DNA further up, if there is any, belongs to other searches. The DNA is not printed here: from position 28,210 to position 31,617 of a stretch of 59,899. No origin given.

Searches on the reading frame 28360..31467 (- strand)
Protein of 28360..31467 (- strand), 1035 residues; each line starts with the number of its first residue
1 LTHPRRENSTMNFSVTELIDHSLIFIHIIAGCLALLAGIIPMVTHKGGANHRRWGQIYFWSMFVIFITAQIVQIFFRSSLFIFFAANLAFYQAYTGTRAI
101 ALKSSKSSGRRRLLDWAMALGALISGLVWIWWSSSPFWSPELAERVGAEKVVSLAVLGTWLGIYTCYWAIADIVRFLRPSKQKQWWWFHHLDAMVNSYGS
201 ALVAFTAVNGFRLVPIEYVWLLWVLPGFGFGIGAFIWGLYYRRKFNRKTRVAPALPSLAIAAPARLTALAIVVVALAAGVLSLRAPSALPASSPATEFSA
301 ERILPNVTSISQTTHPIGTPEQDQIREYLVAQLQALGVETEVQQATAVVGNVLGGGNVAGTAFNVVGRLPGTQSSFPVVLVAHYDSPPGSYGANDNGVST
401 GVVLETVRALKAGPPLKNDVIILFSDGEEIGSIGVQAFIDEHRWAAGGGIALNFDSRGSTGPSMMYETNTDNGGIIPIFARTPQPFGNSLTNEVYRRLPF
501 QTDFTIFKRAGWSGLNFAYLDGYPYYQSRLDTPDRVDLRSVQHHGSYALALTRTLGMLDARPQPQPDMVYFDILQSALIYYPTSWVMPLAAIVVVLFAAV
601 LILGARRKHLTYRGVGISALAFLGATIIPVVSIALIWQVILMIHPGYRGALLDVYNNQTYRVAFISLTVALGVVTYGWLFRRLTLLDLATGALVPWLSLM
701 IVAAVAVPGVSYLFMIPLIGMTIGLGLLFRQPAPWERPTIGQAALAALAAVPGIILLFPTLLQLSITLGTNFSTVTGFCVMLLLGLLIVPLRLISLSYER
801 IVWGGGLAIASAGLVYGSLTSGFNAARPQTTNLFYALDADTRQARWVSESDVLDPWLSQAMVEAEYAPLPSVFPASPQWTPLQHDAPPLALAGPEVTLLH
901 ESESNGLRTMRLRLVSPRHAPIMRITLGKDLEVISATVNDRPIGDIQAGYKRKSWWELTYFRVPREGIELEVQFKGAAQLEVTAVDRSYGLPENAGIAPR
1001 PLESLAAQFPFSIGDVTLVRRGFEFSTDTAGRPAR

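Call 9: search_protein_families(library=pfam, proteins=[window:28360-31467:-], max_evalue=0.001)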
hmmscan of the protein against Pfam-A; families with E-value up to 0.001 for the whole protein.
window:28360-31467:- (1035 aa): 2 families
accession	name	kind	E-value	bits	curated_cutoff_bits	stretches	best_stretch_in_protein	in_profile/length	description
PF04389.22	Peptidase_M28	-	1.9e-35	122.8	21.3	1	364-551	1-192/193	Peptidase family M28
PF10067.14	DUF2306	-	0.0001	22.9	31.6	1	24-126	1-110/147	Predicted membrane protein (DUF2306)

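Call 44: search_protein_families(library=ncbifam, proteins=[window:28360-31467:-], max_evalue=0.01)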
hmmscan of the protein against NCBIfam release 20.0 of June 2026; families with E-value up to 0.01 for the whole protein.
window:28360-31467:- (1035 aa): 0 families
